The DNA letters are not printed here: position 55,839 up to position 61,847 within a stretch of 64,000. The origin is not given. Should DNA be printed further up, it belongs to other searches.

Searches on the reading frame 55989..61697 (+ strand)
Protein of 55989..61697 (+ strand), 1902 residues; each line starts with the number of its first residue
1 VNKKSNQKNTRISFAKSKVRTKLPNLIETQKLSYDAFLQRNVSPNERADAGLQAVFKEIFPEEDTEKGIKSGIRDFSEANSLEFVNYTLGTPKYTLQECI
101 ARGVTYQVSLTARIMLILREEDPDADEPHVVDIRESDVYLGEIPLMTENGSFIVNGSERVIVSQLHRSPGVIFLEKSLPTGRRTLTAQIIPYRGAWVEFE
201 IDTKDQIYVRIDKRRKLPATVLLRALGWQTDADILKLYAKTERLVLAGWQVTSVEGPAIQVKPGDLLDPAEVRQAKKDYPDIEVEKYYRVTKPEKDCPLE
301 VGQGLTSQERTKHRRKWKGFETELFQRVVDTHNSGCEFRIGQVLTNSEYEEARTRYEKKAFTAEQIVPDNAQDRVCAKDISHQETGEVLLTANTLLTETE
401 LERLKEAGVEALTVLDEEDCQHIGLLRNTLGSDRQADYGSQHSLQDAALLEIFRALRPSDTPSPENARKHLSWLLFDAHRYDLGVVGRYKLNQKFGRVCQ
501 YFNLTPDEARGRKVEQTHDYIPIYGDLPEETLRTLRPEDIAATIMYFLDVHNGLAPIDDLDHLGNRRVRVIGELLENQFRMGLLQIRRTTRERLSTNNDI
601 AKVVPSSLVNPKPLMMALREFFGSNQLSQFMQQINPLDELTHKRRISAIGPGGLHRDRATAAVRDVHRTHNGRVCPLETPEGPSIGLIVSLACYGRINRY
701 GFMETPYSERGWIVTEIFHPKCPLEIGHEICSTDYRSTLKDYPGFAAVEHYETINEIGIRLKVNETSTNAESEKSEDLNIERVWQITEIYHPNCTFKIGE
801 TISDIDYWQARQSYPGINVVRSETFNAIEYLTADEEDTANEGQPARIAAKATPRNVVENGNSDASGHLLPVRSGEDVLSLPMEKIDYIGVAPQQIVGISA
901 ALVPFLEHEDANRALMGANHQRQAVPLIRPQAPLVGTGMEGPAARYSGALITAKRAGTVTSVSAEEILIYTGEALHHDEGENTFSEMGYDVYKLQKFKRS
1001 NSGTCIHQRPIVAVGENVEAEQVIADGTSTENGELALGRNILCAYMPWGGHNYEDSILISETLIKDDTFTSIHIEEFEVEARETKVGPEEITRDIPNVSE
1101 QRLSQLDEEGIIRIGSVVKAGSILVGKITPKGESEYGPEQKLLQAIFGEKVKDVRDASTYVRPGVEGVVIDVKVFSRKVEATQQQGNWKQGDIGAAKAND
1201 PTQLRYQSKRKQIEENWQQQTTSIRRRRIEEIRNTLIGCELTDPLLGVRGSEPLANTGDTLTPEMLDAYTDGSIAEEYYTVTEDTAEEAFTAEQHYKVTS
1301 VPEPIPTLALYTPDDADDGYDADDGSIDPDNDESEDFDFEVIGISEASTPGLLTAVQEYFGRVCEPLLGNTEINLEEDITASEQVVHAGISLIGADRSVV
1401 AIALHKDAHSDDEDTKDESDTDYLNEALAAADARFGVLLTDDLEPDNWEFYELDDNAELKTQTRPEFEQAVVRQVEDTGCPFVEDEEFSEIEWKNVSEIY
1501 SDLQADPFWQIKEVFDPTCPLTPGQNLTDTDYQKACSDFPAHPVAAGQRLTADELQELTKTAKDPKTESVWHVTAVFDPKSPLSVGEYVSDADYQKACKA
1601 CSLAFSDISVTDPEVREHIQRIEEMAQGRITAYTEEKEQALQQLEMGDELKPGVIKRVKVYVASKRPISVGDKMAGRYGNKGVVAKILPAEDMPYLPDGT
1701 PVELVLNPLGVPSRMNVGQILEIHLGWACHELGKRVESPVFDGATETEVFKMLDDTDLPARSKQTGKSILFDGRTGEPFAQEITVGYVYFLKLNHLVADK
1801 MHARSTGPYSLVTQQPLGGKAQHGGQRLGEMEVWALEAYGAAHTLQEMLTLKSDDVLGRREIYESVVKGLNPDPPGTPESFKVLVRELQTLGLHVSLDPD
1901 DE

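Call 104: search_solved_structures(query=window:55989-61697:+, max_evalue=0.001)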
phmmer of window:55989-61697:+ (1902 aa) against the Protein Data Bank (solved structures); distinct sequences matched with E-value up to 0.001: 89 (the best 60 are shown).
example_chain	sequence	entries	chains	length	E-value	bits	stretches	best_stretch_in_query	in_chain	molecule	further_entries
7ye1_C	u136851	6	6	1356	0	1183.8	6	866-1178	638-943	DNA-directed RNA polymerase subunit beta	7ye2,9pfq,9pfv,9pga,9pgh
6j9e_C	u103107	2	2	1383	0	1130.6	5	859-1199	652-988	DNA-directed RNA polymerase subunit beta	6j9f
8i23_C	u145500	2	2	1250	0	1125.3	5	1645-1897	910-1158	DNA-directed RNA polymerase subunit beta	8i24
8x6f_C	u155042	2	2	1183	0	1113.5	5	826-1178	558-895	DNA-directed RNA polymerase subunit beta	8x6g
7f0r_C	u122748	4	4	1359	0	1111.8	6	869-1178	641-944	DNA-directed RNA polymerase subunit beta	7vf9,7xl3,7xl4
7xya_C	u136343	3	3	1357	0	1111.8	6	869-1178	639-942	DNA-directed RNA polymerase subunit beta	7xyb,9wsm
9gdo_C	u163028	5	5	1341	0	1111.4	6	830-1181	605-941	DNA-directed RNA polymerase subunit beta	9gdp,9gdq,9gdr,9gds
6wvj_C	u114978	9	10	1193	0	1105.8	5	1645-1901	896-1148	DNA-directed RNA polymerase subunit beta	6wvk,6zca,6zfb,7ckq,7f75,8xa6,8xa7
8hkc_C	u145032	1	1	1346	0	1105.3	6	859-1178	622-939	DNA-directed RNA polymerase subunit beta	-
10ma_I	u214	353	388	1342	0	1104.6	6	859-1178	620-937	DNA-directed RNA polymerase subunit beta | Escherichia coli RNA polymerase beta subunit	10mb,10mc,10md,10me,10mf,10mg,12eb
6n4c_C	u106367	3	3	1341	0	1104.6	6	859-1178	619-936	DNA-directed RNA polymerase subunit beta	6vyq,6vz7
7mkn_C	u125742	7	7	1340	0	1104.5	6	859-1178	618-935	DNA-directed RNA polymerase subunit beta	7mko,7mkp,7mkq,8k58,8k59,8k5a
8g7e_I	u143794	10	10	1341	0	1104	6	859-1178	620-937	DNA-directed RNA polymerase subunit beta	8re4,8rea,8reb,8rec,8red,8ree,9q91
6awb_03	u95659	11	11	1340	0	1104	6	859-1178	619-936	DNA-directed RNA polymerase subunit beta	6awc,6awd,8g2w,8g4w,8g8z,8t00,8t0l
3lu0_C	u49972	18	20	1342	0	1103.6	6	859-1178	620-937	DNA-directed RNA polymerase subunit beta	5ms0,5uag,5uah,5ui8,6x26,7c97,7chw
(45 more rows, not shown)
